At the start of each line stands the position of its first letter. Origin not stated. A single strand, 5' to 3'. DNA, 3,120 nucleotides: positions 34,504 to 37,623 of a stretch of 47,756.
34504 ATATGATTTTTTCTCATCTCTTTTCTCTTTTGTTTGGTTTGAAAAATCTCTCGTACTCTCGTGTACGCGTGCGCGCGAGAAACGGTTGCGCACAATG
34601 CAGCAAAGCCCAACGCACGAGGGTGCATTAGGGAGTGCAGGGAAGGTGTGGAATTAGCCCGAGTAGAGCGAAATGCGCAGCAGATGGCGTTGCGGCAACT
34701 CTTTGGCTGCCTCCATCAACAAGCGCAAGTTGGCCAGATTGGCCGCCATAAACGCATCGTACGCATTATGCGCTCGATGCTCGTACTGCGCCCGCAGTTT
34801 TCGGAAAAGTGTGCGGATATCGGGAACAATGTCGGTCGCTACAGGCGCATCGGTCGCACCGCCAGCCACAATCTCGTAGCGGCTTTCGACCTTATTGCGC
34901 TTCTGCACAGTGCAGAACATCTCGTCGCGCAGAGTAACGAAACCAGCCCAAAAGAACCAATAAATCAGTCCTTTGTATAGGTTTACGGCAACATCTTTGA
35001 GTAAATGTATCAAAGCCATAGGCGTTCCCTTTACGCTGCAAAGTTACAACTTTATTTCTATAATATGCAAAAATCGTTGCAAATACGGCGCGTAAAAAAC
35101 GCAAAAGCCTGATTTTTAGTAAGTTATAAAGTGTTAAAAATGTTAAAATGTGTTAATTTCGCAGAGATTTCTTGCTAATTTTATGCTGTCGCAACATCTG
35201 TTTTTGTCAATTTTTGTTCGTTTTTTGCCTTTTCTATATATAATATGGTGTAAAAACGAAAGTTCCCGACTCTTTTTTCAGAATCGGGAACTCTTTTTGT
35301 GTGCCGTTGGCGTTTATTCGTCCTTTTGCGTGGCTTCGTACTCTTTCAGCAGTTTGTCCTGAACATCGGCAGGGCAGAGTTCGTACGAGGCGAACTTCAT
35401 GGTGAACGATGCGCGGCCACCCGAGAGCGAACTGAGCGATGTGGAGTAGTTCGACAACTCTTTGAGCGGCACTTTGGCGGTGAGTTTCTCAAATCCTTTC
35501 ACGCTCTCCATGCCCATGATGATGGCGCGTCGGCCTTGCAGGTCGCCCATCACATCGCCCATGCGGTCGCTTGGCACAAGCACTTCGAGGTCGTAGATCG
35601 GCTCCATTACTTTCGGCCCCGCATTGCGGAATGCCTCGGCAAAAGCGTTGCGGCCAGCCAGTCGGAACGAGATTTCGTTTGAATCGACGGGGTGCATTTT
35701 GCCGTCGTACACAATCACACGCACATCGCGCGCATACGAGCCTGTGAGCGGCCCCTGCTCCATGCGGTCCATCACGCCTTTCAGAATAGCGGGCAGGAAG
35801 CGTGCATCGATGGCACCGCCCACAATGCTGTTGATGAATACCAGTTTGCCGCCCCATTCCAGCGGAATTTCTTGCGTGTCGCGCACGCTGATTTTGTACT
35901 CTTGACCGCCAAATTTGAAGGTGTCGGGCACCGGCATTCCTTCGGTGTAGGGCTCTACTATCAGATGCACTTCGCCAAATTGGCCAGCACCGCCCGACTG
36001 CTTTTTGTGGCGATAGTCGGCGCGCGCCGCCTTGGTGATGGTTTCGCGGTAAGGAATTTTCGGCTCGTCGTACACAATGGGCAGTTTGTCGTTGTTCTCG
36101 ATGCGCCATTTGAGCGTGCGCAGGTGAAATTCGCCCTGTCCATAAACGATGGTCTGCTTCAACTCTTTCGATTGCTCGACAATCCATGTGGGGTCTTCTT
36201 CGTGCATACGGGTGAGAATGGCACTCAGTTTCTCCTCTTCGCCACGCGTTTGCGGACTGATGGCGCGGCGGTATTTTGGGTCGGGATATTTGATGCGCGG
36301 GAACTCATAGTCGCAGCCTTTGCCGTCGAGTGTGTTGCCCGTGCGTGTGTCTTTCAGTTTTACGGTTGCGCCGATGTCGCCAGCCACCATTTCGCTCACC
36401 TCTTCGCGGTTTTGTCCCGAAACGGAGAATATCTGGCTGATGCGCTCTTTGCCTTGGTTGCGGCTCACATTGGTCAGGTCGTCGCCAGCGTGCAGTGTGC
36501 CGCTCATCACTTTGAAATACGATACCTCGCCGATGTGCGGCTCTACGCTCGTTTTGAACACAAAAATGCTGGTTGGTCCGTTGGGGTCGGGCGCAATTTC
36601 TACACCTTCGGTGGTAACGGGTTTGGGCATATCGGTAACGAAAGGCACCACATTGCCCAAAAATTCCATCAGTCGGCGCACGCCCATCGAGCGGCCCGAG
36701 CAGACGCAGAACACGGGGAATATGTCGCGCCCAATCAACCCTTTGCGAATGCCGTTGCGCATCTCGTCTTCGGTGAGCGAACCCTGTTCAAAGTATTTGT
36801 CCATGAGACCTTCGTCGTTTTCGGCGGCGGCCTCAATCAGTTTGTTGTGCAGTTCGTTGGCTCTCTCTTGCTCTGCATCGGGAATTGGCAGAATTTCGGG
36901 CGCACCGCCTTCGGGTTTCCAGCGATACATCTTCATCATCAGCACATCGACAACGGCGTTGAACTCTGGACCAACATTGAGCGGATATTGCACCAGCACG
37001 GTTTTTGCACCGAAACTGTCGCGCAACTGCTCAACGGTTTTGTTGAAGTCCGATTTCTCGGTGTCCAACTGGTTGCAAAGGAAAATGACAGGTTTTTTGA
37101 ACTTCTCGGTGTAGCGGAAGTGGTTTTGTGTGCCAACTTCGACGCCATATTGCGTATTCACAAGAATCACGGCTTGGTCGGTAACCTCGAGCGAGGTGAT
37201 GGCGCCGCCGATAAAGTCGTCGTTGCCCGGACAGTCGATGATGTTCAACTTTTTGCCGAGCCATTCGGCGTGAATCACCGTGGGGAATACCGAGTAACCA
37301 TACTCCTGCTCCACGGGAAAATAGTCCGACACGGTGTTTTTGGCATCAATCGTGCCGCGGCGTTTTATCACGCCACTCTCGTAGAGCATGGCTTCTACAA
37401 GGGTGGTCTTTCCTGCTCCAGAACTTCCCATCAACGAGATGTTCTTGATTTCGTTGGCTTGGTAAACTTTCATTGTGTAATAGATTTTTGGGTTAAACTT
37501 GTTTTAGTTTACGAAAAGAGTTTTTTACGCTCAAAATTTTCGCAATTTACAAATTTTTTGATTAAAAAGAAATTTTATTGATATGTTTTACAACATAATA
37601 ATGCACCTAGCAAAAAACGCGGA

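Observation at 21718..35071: A 13.4-kb promoter-to-terminator unit encoding only an orphan ORF and two huge repeat proteins: candidate uncharacterised T9SS surface system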

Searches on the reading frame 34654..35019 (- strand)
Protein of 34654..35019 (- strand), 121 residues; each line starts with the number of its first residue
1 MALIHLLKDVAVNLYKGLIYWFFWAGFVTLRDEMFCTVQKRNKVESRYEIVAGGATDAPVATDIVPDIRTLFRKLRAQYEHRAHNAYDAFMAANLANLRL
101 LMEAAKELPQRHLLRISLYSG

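Call 9: search_protein_families(library=pfam, proteins=[window:34654-35019:-], max_evalue=0.01)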
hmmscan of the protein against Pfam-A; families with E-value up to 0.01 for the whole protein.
window:34654-35019:- (121 aa): 0 families

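Call 10: search_protein_families(library=ncbifam, proteins=[window:34654-35019:-], max_evalue=0.01)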
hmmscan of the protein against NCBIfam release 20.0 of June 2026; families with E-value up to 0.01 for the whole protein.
window:34654-35019:- (121 aa): 0 families

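Call 26: find_homologous_proteins(query=window:34654-35019:-, max_evalue=0.01)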
Query window:34654-35019:- (121 aa): 11 proteins with E <= 0.01 among 18 candidates.
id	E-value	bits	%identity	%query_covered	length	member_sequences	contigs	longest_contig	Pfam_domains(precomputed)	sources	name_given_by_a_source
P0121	2.7e-74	265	100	100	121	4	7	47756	-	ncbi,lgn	-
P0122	5.9e-65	235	90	100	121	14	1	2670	-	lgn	-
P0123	5.9e-57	209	82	100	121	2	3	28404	-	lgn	-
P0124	7.5e-53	196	78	100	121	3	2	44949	-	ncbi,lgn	-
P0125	1.7e-51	191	77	100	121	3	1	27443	-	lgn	-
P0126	8.6e-40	154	90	64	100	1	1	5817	-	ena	-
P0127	8.0e-39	151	61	98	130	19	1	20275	-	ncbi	-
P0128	3.4e-25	107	45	100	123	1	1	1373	-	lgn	-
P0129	1.3e-23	101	45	100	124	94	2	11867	-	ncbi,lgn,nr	ncbi:MAG: hypothetical protein PUD89_08310 [Bacteroidales bacterium]|nr:hypothetical protein [Bacter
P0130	1.9e-23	101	48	100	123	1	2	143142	-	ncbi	-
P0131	3.7e-15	74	37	100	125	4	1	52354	-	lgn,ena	-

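Call 28: find_encoding_contigs(protein=P0121, flank=2000, max_places=3)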
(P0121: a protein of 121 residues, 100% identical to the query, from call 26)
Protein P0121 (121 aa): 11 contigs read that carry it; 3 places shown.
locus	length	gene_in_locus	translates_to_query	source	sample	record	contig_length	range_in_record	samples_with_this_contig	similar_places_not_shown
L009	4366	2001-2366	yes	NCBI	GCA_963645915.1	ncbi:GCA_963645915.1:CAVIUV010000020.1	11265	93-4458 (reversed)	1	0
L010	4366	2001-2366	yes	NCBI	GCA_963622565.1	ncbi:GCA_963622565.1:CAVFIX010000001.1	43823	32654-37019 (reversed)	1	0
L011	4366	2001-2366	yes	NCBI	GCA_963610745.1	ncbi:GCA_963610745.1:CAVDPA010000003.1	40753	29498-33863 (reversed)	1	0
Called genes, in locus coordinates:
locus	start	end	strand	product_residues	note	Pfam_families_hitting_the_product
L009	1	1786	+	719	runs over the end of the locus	PF00009:GTP_EFTU, PF03144:GTP_EFTU_D2, PF22042:EF-G_D2, PF14492:EFG_III, PF03764:EFG_IV, PF00679:EFG_C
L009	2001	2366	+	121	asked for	-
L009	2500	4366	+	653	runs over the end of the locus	?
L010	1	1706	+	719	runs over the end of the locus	PF00009:GTP_EFTU, PF03144:GTP_EFTU_D2, PF22042:EF-G_D2, PF14492:EFG_III, PF03764:EFG_IV, PF00679:EFG_C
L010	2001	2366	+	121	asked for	-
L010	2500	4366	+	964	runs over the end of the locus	PF22073:Cep192_D4 (faint), PF22544:HYDIN_VesB_CFA65-like_Ig (faint)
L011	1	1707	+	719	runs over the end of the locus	PF00009:GTP_EFTU, PF03144:GTP_EFTU_D2, PF22042:EF-G_D2, PF14492:EFG_III, PF03764:EFG_IV, PF00679:EFG_C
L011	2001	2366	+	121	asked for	-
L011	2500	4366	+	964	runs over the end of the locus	PF22544:HYDIN_VesB_CFA65-like_Ig (faint), PF22073:Cep192_D4 (faint)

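Call 65: search_protein_representatives(alignment_id=A5)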
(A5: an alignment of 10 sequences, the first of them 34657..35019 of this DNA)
Query: 10 sequences, 124 profile positions. Proteins with E-value up to 0.001 (for the whole library): 10; up to 1e-10: 6; up to 1e-30: 4. The best 10 are listed.
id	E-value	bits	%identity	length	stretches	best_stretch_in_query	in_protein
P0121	5.5e-56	205.0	-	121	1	1-124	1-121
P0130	7.1e-52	191.7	-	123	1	1-124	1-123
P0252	9.0e-45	168.8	-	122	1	1-124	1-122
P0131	8.6e-43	162.4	-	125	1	1-124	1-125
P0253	1.6e-25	106.5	-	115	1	7-124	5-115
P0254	2.3e-22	96.4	-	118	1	1-121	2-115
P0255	1.1e-10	58.7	-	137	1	14-121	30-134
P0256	8.6e-07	46.1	-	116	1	8-121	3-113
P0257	1.9e-06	44.9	-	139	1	4-121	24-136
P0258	8.5e-06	42.9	-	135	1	7-124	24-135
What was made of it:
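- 34654..35019 (-): Small orphan protein of 121 aa. It has two conserved blocks, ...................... and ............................, joined by a variable linker. Only 10 clusters among 1.84e9 representatives (call 65).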

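Call 66: find_encoding_contigs(protein=P0257, flank=10000, max_places=2)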
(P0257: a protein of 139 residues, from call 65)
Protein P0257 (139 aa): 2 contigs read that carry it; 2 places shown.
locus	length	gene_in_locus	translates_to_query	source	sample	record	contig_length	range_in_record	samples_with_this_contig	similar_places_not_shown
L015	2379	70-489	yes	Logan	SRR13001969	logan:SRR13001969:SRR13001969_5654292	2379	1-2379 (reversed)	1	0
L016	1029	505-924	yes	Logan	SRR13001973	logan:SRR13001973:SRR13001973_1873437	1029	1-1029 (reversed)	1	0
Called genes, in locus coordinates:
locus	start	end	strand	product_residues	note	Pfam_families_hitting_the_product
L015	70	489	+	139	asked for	-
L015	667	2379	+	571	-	?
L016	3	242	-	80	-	?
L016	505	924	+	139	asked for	-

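Call 85: find_related_loci(query=A5, collection=genome_contigs, flank=10000)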
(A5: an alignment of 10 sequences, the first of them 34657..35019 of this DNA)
Query A5 (121 aa) in genome_contigs; peptide patterns used: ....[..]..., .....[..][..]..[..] (x = any residue, [..] = any of these).
32 stretches matched a pattern; 11 encode a relative of the query (tblastn E <= 1e-3); 11 distinct loci.
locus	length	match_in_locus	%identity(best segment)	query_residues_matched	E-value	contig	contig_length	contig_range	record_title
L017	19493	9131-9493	90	1-121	3e-72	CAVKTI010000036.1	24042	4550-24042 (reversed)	Acutalibacteraceae bacterium isolate H07689-L1_cleanbin_000007 genome assembly, contig: Spades_H07689-L1_contig_1150, wh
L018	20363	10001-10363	90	1-121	3e-72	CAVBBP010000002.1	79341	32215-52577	Segatella copri isolate H07663-L1_cleanbin_000012 genome assembly, contig: Spades_H07663-L1_contig_132, whole genome sho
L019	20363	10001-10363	78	1-121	1e-60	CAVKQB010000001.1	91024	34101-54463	Leyella stercorea isolate H07659-L1_cleanbin_000006 genome assembly, contig: Spades_H07659-L1_contig_59, whole genome sh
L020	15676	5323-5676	63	3-121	3e-46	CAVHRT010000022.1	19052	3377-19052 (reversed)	Flexilinea sp. isolate H07651-L1_cleanbin_000003 genome assembly, contig: Spades_H07651-L1_contig_380, whole genome shot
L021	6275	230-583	63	3-121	5e-46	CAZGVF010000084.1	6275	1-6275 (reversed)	MAG TPA_asm: uncultured Paludibacteraceae bacterium isolate binchicken_co323_327 genome assembly, contig: NODE_14506_len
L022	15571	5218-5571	62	3-121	9e-46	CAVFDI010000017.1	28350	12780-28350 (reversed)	Paludibacteraceae bacterium isolate H07627-L1_cleanbin_000014 genome assembly, contig: Spades_H07627-L1_contig_934, whol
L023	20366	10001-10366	49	1-121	3e-34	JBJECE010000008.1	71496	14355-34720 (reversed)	MAG: Paludibacteraceae bacterium isolate LOHA06_bin.021 NODE_174_length_71496_cov_39.175278, whole genome shotgun sequen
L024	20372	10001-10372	46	1-121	7e-31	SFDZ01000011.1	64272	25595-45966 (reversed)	MAG: Bacteroidales bacterium isolate W0P28.013 Contig286, whole genome shotgun sequence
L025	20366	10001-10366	46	1-121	2e-30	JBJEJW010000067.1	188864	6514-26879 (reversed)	MAG: Paludibacteraceae bacterium isolate PUUB22_bin.061 NODE_9_length_188864_cov_9.413058, whole genome shotgun sequence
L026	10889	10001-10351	39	1-120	3e-22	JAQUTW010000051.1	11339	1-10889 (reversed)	MAG: Paludibacteraceae bacterium isolate STD2_129 NODE_22383_length_11339_cov_6.833839_Sandtown_D2, whole genome shotgun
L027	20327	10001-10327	38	8-120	1e-18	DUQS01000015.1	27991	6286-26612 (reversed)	MAG TPA_asm: Bacteroidales bacterium isolate AS08sgBPME_429 39697_AS08, whole genome shotgun sequence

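Call 87: search_protein_families(library=pfam, proteins=[P0130, P0131, P0253, P0254, P0255, P0256, P0257, P0258], max_evalue=1)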
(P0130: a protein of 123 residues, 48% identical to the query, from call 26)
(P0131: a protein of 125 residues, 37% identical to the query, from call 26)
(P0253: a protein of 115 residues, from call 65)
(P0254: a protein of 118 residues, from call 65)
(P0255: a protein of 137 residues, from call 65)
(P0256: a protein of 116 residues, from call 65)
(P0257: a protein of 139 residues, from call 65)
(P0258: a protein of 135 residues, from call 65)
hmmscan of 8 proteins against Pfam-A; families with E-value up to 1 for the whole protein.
P0130 (123 aa): 1 family
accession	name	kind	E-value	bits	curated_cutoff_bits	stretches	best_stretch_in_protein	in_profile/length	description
PF14923.12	CCDC142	-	0.034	13.5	25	1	26-104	69-145/461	Coiled-coil protein 142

P0131 (125 aa): 0 families

P0253 (115 aa): 0 families

P0254 (118 aa): 0 families

P0255 (137 aa): 1 family
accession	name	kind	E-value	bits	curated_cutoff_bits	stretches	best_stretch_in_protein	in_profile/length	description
PF16849.11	Glyco_transf_88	-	0.036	13.4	27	1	51-120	196-265/423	Glycosyltransferase family 88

P0256 (116 aa): 2 families
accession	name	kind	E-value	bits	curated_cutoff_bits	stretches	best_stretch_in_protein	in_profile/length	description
PF18989.5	DUF5722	-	0.044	13.1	30.5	1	20-87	61-127/393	Family of unknown function (DUF5722)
PF04776.17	protein_MS5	-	0.16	12.5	25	1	7-70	15-86/119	Protein MS5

P0257 (139 aa): 0 families

P0258 (135 aa): 1 family
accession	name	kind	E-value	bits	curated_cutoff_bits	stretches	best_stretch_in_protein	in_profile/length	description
PF17476.7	Binary_toxB_3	-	0.014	16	28.4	1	64-117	51-99/102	Clostridial binary toxin B/anthrax toxin PA domain 3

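Call 95: search_solved_structures(query=A5, max_evalue=10)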
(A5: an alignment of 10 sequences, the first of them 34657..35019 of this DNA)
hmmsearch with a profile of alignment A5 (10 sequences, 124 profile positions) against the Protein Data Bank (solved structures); distinct sequences matched with E-value up to 10: 1.
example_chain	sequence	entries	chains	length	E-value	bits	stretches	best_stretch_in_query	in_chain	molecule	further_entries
8xks_C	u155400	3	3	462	0.15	16.2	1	81-117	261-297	4Fe-4S ferredoxin-type domain-containing protein | DnaJ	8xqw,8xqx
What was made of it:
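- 34654..35019 (-): No Pfam, NCBIfam or PDB match (calls 9, 10, 87, 95).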

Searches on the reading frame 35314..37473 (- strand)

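Call 15: search_protein_families(library=pfam, proteins=[window:35314-37473:-], max_evalue=0.001)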
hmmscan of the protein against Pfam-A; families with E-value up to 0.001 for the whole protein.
window:35314-37473:- (719 aa): 9 families
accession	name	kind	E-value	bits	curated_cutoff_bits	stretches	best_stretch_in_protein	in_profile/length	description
PF00009.33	GTP_EFTU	-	1.3e-33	116.6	26.5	1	8-277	2-187/188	Elongation factor Tu GTP binding domain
PF03764.24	EFG_IV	-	1.4e-31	109.2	24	2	537-618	39-120/121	Elongation factor G, domain IV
PF00679.30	EFG_C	-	6.9e-25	87.3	27.9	1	622-707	2-88/89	Elongation factor G C-terminus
PF14492.12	EFG_III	-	1e-15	58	27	1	397-463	2-68/75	Elongation Factor G, domain III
PF22042.2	EF-G_D2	-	1.1e-15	57.9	27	1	301-382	2-81/84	Elongation factor G domain 2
PF03144.31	GTP_EFTU_D2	-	4.8e-13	49.8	30.3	1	315-382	1-72/73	Elongation factor Tu domain 2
PF01926.29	MMR_HSR1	-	0.00017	22.1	21.9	1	12-134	2-112/113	50S ribosome-binding GTPase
PF00005.33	ABC_tran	-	0.00065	20.8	25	0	7-45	9-45/137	ABC transporter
PF10662.15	PduV-EutP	-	0.0007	19.9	21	0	10-34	2-26/143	Ethanolamine utilisation - propanediol utilisation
